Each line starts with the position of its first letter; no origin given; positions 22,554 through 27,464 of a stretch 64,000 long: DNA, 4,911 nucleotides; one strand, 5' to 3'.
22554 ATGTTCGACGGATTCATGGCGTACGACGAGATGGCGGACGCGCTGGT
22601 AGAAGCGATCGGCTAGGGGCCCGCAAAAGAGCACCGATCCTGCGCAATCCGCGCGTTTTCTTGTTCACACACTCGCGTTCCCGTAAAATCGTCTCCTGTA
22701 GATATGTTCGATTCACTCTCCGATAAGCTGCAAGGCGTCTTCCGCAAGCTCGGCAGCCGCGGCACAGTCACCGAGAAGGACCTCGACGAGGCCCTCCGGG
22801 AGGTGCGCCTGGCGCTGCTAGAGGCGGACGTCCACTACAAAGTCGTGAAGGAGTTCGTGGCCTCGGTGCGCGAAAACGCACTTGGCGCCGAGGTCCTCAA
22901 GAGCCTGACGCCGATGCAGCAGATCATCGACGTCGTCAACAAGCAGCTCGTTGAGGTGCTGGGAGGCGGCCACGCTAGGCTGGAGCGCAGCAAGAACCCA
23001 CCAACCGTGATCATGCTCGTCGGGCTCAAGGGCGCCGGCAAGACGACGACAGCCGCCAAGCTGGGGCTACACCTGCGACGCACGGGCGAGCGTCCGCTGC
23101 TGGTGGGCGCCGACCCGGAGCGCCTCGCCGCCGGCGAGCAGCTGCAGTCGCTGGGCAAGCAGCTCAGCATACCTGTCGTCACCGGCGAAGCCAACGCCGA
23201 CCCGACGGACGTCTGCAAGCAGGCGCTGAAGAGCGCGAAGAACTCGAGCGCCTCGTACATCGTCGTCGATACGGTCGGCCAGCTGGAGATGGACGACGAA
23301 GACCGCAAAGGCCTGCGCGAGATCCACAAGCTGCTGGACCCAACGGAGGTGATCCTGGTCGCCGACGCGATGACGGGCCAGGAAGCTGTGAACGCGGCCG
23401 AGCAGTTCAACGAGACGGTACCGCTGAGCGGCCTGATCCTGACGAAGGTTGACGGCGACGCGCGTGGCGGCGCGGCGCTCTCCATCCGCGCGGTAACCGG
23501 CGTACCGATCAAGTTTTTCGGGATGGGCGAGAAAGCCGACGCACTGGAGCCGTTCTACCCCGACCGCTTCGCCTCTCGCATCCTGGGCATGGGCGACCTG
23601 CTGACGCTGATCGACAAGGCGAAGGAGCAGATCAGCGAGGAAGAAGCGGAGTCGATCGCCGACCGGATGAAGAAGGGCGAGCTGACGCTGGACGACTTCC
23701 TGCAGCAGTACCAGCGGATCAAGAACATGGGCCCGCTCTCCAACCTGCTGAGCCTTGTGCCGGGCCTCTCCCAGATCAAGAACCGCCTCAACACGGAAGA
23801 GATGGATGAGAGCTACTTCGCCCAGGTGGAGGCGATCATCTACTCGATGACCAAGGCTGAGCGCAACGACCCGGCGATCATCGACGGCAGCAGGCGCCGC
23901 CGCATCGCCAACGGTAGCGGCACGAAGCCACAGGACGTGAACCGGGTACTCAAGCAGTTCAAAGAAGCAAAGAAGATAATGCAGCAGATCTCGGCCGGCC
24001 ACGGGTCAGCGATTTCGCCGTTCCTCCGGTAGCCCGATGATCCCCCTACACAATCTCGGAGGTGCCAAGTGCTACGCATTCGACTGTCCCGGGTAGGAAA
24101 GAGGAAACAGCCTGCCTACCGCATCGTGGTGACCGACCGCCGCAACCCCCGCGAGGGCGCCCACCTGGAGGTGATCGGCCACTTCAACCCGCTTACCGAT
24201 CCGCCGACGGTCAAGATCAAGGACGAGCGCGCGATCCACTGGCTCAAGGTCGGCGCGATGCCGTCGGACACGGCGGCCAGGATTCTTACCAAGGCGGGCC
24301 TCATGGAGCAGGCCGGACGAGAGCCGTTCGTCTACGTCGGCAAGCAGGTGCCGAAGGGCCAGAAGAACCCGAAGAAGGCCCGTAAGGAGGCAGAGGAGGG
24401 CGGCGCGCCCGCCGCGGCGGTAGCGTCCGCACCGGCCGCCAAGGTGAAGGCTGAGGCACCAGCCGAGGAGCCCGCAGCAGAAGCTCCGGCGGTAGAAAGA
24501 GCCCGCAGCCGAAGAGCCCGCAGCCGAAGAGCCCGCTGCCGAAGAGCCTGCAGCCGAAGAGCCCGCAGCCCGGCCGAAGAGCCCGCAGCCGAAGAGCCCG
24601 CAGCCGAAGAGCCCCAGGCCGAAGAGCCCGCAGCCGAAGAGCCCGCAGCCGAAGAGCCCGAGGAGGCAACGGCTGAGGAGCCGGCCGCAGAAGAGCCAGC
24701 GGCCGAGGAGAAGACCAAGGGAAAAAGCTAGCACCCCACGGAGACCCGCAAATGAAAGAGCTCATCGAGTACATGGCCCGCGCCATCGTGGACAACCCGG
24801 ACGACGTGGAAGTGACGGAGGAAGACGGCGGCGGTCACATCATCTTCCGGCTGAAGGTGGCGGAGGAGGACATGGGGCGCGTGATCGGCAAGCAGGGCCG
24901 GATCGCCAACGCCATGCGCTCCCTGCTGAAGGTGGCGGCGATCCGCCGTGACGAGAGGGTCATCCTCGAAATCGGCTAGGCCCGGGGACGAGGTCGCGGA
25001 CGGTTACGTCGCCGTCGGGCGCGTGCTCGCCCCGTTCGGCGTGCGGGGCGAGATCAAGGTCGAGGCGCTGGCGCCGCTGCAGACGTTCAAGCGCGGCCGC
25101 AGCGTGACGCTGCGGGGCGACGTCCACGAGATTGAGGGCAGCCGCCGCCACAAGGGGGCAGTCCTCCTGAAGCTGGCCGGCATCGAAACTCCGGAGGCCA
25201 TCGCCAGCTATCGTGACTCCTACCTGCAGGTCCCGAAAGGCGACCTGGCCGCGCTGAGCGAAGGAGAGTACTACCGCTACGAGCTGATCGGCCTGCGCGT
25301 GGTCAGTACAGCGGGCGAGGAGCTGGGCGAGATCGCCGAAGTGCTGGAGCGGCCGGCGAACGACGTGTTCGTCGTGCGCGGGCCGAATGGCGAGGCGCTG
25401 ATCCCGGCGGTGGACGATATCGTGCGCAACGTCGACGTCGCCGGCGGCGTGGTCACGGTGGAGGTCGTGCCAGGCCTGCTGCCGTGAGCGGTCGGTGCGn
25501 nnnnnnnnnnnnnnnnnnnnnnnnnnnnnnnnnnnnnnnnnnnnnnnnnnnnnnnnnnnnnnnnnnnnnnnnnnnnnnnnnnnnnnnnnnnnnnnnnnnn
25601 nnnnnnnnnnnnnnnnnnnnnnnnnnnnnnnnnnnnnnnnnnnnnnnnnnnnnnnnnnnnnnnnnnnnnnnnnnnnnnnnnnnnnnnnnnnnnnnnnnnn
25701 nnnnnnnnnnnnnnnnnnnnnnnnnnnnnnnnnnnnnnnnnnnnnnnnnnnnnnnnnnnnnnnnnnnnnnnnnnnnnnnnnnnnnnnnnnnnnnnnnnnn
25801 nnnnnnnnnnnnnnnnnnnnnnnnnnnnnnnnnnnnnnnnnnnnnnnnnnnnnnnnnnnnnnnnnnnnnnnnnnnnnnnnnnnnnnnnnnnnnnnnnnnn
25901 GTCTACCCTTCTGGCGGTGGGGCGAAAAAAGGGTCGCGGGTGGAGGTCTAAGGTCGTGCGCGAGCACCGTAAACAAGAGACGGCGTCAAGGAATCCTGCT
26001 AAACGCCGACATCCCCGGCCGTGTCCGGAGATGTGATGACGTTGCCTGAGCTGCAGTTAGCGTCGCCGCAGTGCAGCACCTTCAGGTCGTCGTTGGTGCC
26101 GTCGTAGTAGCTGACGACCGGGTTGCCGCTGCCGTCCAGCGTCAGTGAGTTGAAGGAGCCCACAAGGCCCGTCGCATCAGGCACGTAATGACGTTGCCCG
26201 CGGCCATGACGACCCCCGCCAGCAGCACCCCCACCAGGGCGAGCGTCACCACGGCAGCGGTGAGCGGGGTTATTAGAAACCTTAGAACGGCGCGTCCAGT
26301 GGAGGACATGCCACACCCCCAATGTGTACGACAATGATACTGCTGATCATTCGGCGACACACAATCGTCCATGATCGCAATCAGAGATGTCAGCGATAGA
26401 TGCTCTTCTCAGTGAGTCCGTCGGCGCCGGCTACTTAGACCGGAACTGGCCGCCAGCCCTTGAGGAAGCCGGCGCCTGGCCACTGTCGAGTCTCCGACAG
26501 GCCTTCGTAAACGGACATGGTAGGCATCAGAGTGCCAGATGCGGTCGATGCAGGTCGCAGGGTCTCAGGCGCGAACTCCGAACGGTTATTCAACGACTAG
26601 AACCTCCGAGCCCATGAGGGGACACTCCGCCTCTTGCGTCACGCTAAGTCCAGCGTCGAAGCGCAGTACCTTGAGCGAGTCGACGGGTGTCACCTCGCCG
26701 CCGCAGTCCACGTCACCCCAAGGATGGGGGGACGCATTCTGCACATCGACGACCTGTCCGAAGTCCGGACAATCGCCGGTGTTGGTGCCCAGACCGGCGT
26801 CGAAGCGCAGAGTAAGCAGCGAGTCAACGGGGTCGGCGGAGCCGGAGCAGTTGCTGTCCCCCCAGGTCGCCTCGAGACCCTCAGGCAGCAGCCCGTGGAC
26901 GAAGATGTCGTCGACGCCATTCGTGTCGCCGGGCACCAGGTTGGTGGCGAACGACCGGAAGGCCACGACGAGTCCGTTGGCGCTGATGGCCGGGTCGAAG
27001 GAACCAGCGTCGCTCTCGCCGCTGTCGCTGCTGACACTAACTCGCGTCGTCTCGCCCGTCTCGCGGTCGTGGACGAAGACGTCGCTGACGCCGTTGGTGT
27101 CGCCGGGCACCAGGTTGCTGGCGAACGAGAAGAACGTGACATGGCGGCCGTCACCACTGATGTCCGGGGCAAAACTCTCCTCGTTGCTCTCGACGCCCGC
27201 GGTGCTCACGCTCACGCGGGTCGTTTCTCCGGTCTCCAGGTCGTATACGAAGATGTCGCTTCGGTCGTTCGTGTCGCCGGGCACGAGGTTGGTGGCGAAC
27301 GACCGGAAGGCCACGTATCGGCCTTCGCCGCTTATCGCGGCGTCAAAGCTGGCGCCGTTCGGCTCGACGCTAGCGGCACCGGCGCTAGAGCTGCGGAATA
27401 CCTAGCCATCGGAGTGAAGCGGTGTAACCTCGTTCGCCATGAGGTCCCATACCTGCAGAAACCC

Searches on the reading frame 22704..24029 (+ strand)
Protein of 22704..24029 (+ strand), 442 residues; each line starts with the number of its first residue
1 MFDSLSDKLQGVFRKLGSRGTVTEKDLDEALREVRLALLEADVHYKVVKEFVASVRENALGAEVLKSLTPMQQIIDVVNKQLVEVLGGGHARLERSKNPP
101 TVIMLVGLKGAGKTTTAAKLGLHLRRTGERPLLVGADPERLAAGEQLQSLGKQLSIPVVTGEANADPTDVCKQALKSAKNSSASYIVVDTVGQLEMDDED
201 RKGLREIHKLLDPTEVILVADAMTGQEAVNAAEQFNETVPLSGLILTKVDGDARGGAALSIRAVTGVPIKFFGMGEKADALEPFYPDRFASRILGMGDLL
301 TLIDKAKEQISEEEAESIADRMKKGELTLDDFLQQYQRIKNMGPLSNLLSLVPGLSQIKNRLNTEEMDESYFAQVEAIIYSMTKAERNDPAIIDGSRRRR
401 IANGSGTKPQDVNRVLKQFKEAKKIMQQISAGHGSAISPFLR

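Call 62: list_cluster_members(proteins=[window:22704-24029:+, window:3969-4961:+, window:41139-42743:-, window:42697-43431:-, window:7962-9098:+])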
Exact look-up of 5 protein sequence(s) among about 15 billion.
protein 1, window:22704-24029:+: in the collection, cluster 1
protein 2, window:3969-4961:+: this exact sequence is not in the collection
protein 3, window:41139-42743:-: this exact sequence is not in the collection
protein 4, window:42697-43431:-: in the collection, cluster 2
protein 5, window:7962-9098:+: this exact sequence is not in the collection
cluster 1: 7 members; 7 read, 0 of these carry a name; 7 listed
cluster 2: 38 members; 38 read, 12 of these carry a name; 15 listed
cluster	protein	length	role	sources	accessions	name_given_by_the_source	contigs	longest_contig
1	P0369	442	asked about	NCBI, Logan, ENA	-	-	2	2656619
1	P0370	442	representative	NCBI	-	-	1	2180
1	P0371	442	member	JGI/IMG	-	-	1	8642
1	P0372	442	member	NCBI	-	-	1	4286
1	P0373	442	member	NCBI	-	-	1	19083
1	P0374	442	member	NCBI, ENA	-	-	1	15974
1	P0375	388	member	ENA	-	-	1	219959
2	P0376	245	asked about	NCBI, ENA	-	-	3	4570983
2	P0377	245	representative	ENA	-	-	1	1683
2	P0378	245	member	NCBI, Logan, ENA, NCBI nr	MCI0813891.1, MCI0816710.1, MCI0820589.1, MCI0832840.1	MAG: tRNA (guanosine(37)-N1)-methyltransferase TrmD [Chloroflexi bacterium] | tRNA (guanosine(37)-N1)-methyltransferase TrmD [Chloroflexota bacterium]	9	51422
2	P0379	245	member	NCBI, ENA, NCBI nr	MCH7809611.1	MAG: tRNA (guanosine(37)-N1)-methyltransferase TrmD [Chloroflexi bacterium] | tRNA (guanosine(37)-N1)-methyltransferase TrmD [Chloroflexota bacterium]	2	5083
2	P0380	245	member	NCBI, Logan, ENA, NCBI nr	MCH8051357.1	MAG: tRNA (guanosine(37)-N1)-methyltransferase TrmD [Chloroflexi bacterium] | tRNA (guanosine(37)-N1)-methyltransferase TrmD [Chloroflexota bacterium]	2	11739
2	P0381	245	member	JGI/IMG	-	tRNA (guanine37-N1)-methyltransferase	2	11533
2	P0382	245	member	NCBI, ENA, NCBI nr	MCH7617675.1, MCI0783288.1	MAG: tRNA (guanosine(37)-N1)-methyltransferase TrmD [Chloroflexi bacterium] | tRNA (guanosine(37)-N1)-methyltransferase TrmD [Chloroflexota bacterium]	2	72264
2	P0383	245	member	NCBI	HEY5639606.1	MAG TPA: tRNA (guanosine(37)-N1)-methyltransferase TrmD [Dehalococcoidia bacterium]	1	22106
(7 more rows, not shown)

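Call 65: find_encoding_contigs(protein=P0369, flank=1000, max_places=4)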
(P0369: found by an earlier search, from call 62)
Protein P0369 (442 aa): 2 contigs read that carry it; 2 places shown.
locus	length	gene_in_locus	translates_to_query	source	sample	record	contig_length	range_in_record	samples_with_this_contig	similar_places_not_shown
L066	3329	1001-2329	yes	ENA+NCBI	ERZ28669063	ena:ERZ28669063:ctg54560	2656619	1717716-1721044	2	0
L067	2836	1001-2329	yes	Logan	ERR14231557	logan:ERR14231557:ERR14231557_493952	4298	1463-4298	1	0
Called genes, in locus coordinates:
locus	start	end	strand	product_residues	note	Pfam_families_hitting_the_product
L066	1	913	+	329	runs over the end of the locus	-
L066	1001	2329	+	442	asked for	PF02881:SRP54_N, PF00448:SRP54, PF01656:CbiA (weak), PF02978:SRP_SPB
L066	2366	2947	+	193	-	PF00886:Ribosomal_S16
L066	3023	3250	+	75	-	PF13083:KH_KhpA-B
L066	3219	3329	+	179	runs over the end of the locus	PF01782:RimM, PF05239:PRC, PF24986:PRC_RimM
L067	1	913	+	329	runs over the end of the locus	-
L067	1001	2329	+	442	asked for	PF02881:SRP54_N, PF00448:SRP54, PF01656:CbiA (weak), PF02978:SRP_SPB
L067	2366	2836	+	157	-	?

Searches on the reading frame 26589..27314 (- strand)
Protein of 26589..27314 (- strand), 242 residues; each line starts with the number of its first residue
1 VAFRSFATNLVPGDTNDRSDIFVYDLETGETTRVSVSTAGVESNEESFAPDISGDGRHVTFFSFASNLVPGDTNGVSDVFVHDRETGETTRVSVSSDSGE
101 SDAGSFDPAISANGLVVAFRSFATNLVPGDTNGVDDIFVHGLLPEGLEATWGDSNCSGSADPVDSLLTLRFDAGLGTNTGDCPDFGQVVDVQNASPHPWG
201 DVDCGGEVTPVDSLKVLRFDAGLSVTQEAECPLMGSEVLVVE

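Call 11: search_protein_families(library=pfam, max_evalue=1, proteins=[window:26589-27314:-])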
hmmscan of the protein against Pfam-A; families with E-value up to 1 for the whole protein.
window:26589-27314:- (242 aa): 4 families
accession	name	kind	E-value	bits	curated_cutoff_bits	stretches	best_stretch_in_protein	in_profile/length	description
PF07676.18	PD40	-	1.9e-05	24.9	20.9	2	43-81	7-38/38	WD40-like Beta Propeller Repeat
PF21994.1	AGAO-like_N2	-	0.03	15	27.4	0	79-99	51-71/76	AGAO-like N2 domain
PF10614.14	CsgF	-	0.13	12.9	25.8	0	74-95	111-132/132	Type VIII secretion system (T8SS), CsgF protein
PF07573.16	AreA_N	-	0.17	13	21.5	0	61-84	52-75/94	Nitrogen regulatory protein AreA N terminus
